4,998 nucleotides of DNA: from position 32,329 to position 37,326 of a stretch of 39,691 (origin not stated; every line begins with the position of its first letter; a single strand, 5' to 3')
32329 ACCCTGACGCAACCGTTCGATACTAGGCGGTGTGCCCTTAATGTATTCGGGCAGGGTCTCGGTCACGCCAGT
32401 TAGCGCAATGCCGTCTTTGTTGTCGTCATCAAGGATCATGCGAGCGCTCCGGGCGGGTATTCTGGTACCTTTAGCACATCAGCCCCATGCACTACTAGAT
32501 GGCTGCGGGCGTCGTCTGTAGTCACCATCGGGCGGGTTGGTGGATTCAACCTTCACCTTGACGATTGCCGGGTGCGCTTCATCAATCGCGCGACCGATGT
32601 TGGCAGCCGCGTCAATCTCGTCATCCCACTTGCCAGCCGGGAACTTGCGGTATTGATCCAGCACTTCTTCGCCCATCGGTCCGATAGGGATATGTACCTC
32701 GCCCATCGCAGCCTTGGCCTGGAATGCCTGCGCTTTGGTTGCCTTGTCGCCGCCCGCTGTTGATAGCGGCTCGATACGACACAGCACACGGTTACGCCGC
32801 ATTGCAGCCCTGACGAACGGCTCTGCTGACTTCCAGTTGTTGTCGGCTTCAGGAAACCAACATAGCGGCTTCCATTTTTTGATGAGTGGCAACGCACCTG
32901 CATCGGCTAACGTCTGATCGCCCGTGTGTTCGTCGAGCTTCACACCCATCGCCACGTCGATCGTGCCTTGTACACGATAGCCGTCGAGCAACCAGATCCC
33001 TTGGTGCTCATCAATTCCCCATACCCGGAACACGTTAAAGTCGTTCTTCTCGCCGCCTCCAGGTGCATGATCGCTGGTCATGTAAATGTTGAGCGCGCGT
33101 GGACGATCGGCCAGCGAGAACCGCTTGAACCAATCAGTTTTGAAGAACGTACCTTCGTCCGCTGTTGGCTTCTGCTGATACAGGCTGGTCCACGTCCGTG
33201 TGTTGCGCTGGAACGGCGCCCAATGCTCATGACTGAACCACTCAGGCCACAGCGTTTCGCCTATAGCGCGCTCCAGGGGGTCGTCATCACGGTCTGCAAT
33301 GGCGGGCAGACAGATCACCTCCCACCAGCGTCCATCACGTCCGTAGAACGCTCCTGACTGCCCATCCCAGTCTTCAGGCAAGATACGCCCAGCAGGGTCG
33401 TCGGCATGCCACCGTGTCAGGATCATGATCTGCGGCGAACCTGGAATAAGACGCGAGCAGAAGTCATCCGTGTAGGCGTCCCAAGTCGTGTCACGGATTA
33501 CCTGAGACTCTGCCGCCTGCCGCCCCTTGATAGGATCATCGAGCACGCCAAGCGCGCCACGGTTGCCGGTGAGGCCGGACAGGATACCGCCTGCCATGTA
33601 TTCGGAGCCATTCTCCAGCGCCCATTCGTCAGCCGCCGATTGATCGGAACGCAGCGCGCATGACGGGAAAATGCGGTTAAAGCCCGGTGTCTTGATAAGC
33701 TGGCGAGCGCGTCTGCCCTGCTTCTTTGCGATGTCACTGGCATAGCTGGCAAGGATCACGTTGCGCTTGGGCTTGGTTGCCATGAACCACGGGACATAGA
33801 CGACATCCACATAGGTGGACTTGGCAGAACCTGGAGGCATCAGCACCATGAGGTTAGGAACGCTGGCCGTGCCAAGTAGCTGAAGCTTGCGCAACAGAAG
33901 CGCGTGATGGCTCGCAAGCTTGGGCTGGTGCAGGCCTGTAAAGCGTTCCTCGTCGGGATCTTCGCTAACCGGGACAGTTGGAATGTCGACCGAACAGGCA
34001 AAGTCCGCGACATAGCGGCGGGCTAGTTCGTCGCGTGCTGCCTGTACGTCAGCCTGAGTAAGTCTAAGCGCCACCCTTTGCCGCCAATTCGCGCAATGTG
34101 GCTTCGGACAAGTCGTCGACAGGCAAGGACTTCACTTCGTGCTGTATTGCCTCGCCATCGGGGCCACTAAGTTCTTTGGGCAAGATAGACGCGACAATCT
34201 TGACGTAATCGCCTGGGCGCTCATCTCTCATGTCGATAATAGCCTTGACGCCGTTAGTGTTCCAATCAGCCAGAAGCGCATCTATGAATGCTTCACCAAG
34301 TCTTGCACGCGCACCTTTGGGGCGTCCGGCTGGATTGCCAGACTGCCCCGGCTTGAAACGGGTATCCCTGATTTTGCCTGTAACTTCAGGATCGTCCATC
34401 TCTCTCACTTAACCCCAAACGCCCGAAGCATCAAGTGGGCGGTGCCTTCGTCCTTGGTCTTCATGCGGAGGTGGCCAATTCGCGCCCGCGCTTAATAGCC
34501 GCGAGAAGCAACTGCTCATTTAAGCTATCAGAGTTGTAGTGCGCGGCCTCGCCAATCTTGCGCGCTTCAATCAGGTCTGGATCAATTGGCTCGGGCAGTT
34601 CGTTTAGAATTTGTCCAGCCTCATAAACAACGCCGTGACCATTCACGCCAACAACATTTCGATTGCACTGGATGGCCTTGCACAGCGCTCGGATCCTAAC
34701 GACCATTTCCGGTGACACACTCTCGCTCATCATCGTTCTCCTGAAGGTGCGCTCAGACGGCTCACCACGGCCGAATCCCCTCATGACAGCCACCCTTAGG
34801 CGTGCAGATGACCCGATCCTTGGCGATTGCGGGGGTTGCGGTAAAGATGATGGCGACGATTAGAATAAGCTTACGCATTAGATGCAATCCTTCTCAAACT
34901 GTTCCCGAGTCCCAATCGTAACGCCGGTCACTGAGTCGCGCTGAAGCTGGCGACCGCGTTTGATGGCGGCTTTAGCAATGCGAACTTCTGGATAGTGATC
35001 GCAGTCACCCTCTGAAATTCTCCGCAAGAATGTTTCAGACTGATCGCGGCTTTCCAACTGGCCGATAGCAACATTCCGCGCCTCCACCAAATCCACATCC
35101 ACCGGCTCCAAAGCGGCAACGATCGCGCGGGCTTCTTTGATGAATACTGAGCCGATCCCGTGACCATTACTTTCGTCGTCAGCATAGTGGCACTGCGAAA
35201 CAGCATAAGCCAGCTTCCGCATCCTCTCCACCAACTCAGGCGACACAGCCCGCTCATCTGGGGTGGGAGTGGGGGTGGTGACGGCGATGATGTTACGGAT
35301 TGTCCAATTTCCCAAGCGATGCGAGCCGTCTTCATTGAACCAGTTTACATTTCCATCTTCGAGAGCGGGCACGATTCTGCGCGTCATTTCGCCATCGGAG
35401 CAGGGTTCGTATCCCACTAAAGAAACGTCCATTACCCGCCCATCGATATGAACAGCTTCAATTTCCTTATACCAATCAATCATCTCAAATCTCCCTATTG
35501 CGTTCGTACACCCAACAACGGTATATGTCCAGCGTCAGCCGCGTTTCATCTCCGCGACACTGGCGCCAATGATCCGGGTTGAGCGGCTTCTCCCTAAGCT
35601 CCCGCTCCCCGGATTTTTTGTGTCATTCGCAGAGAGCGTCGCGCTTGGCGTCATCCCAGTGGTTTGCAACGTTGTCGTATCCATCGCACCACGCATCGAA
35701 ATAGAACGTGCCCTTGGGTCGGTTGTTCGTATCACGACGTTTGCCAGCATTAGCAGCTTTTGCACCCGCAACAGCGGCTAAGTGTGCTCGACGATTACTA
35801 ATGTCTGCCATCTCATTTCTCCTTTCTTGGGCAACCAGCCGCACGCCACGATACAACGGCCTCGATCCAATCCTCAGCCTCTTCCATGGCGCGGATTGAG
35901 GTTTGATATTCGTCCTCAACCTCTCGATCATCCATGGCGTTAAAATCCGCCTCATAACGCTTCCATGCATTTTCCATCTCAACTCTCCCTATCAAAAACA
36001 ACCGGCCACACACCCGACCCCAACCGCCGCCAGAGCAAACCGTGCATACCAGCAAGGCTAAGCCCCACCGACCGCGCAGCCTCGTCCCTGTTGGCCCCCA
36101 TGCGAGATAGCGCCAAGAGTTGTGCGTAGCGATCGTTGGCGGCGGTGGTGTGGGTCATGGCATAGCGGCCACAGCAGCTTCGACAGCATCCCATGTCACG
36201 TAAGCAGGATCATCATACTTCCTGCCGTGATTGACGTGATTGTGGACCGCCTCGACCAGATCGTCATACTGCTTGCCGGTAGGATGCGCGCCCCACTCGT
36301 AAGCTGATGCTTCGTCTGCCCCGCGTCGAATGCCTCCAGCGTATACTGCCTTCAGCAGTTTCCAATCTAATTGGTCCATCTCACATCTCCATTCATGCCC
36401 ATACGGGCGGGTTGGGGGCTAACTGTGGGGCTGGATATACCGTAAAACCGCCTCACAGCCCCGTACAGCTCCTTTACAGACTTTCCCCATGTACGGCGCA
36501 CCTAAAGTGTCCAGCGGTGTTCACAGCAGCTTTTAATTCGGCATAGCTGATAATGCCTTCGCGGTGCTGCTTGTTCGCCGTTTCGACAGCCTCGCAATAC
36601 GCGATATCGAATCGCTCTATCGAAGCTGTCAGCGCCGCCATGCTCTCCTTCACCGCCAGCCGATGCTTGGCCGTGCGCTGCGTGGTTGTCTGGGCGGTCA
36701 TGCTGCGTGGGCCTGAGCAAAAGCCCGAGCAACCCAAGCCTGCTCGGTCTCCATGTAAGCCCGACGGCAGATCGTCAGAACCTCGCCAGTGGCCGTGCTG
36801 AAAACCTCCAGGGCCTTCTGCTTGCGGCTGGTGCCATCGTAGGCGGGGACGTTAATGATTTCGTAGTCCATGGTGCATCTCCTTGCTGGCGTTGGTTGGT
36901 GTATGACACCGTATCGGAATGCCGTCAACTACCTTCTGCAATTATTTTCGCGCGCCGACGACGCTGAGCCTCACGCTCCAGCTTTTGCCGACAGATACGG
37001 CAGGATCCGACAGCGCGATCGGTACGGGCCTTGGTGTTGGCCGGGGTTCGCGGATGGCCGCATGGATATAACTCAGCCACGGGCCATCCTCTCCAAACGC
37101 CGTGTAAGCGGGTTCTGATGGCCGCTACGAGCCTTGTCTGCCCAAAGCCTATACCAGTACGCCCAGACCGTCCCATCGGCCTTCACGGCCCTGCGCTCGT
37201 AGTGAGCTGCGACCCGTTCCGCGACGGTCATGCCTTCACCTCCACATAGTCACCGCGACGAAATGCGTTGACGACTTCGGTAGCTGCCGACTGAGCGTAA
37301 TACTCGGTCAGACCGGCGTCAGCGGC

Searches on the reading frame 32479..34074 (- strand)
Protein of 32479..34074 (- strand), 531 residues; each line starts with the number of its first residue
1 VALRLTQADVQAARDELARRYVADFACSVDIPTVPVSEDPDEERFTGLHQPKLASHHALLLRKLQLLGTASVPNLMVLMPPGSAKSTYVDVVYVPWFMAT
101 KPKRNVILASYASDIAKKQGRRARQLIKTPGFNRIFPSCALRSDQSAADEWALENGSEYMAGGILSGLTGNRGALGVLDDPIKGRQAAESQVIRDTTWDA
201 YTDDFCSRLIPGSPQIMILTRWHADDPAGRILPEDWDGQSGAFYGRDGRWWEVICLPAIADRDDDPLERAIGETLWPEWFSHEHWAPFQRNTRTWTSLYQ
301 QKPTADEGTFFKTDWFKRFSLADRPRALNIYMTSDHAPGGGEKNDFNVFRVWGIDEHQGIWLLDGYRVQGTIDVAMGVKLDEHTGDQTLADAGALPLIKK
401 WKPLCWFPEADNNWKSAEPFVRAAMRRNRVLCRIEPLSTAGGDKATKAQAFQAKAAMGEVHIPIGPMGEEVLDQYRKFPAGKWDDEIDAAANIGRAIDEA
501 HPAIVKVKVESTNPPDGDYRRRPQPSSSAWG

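Call 7: search_protein_families(library=pfam, proteins=[window:32479-34074:-], max_evalue=0.01)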
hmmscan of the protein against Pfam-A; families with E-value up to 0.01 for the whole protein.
window:32479-34074:- (531 aa): 1 family
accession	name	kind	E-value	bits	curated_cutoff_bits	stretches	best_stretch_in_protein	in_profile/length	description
PF03237.21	Terminase_6N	-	6.5e-07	29.7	22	1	79-318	4-215/215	Terminase large subunit, T4likevirus-type, N-terminal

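Call 8: search_protein_families(library=phrogs, proteins=[window:32479-34074:-], max_evalue=0.01)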
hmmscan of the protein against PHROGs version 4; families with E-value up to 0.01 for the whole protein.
window:32479-34074:- (531 aa): 5 families
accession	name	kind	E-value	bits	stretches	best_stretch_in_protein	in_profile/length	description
phrog_38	-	head and packaging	8.2e-88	296.9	1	12-509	266-715/760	terminase large subunit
phrog_4758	-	head and packaging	5.4e-44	151.3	1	12-247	10-224/243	terminase large subunit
phrog_5573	-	head and packaging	1.6e-19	71.3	1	246-368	7-120/250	terminase large subunit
phrog_30251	-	head and packaging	4.9e-14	52.5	1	73-232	56-222/799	terminase large subunit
phrog_12171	-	head and packaging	4.1e-08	34.3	1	439-499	37-97/110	terminase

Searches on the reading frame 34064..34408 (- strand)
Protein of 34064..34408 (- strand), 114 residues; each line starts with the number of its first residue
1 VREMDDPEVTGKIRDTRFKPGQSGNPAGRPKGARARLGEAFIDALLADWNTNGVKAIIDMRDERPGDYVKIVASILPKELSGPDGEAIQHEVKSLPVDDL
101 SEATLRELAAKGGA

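Call 7: search_protein_families(library=pfam, proteins=[window:34064-34408:-], max_evalue=0.01)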
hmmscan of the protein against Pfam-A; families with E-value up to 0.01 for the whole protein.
window:34064-34408:- (114 aa): 1 family
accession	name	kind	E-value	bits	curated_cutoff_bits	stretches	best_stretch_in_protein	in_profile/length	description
PF18932.5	DUF5681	-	8.7e-10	39.5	27.5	1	15-41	2-28/77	Family of unknown function (DUF5681)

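Call 8: search_protein_families(library=phrogs, proteins=[window:34064-34408:-], max_evalue=0.01)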
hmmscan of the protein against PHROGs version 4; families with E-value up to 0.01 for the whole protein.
window:34064-34408:- (114 aa): 3 families
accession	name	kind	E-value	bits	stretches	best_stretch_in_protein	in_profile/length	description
phrog_8771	-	unknown function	8.9e-08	33.2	1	15-81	21-93/142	-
phrog_26239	-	unknown function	1.1e-05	26.8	1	15-34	18-37/146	-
phrog_4114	-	unknown function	1.3e-05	26.1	1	14-36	6-28/123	-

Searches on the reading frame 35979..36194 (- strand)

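Call 45: search_protein_families(library=pfam, proteins=[window:35979-36194:-], max_evalue=0.01)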
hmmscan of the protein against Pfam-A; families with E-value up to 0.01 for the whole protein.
window:35979-36194:- (71 aa): 1 family
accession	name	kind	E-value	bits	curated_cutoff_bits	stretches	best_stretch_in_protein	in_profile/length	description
PF10975.14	DUF2802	-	0.0097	16.5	33.5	0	15-48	25-58/68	Protein of unknown function (DUF2802)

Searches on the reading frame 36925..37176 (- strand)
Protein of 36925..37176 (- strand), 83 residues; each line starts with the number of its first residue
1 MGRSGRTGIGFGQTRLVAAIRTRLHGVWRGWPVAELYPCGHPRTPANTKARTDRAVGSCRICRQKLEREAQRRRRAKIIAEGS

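Call 7: search_protein_families(library=pfam, proteins=[window:36925-37176:-], max_evalue=0.01)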
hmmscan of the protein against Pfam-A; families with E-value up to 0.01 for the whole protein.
window:36925-37176:- (83 aa): 0 families

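Call 8: search_protein_families(library=phrogs, proteins=[window:36925-37176:-], max_evalue=0.01)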
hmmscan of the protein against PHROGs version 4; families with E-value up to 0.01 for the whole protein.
window:36925-37176:- (83 aa): 2 families
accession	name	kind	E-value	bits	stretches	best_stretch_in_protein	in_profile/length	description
phrog_928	-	unknown function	0.00054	20.9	1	34-77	140-183/187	-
phrog_826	-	DNA, RNA and nucleotide metabolism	0.0015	19.1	1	40-77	172-209/281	HNH endonuclease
